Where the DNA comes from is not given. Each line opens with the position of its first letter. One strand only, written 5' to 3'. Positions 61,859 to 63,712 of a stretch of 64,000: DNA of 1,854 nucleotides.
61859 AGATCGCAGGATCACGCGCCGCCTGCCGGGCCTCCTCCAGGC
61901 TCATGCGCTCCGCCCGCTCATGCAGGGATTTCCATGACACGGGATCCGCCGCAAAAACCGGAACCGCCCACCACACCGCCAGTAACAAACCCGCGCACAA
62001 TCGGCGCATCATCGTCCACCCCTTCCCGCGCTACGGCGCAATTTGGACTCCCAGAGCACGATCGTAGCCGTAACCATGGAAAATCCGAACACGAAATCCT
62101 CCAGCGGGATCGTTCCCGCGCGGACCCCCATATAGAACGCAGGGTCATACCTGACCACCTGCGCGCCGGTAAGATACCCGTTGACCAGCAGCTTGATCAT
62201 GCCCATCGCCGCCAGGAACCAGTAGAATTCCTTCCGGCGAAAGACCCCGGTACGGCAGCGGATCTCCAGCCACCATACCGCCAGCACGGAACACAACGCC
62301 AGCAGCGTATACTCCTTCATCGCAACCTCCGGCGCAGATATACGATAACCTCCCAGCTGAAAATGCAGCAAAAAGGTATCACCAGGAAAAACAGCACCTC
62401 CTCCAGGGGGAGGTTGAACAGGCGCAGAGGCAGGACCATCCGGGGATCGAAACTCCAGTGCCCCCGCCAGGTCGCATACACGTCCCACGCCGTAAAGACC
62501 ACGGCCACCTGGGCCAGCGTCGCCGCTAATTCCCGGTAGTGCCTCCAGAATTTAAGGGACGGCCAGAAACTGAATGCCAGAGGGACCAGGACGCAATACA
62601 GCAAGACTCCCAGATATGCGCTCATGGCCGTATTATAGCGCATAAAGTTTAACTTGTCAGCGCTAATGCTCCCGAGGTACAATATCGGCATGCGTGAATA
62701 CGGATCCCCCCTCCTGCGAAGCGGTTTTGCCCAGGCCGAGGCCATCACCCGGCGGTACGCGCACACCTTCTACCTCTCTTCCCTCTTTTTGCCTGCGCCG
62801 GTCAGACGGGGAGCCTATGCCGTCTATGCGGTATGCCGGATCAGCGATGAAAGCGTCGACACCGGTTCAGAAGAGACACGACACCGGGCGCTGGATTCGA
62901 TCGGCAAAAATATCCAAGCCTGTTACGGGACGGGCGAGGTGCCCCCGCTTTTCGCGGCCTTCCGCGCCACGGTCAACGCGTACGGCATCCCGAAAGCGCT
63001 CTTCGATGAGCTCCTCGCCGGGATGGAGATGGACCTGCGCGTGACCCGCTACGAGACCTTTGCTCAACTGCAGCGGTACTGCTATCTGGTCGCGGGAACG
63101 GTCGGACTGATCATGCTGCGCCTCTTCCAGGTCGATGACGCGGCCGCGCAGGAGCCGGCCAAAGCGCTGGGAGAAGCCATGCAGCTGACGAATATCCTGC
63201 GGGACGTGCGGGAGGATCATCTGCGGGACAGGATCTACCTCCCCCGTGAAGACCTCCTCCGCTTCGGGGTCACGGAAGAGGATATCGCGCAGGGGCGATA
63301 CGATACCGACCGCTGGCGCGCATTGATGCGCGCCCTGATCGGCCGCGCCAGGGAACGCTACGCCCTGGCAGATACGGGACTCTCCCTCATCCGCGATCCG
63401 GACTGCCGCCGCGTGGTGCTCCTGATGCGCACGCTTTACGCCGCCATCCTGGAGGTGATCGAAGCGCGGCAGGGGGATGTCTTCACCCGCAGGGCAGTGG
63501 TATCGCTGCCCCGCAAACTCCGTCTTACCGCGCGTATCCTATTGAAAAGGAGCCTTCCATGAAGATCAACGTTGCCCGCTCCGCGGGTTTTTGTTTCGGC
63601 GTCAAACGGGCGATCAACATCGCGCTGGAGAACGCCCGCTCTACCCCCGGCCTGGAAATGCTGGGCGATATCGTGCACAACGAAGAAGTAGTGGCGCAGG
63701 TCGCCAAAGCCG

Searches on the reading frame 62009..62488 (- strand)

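Call 77: search_protein_families(library=pfam, proteins=[window:62009-62488:-], max_evalue=0.00001)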
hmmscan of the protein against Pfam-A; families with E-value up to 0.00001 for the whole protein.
window:62009-62488:- (159 aa): 1 family
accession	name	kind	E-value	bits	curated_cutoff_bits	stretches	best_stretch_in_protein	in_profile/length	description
PF18916.5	Lycopene_cyc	-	1e-12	48.9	27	1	60-147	4-90/92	Lycopene cyclase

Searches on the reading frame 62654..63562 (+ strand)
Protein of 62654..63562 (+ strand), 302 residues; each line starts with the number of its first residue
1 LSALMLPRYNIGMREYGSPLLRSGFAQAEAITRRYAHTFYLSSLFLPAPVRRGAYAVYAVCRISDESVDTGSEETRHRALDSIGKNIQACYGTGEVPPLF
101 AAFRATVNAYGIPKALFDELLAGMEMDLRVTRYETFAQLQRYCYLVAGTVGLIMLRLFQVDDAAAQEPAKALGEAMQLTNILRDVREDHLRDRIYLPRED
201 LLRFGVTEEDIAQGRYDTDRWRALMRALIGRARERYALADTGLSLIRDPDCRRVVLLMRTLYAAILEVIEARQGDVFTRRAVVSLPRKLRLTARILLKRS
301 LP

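Call 77: search_protein_families(library=pfam, proteins=[window:62654-63562:+], max_evalue=0.00001)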
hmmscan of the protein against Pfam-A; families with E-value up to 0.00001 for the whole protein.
window:62654-63562:+ (302 aa): 1 family
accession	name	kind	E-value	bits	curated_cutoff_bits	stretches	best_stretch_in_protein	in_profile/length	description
PF00494.24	SQS_PSY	-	5.5e-81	272.6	26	1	33-286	2-262/263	Squalene/phytoene synthase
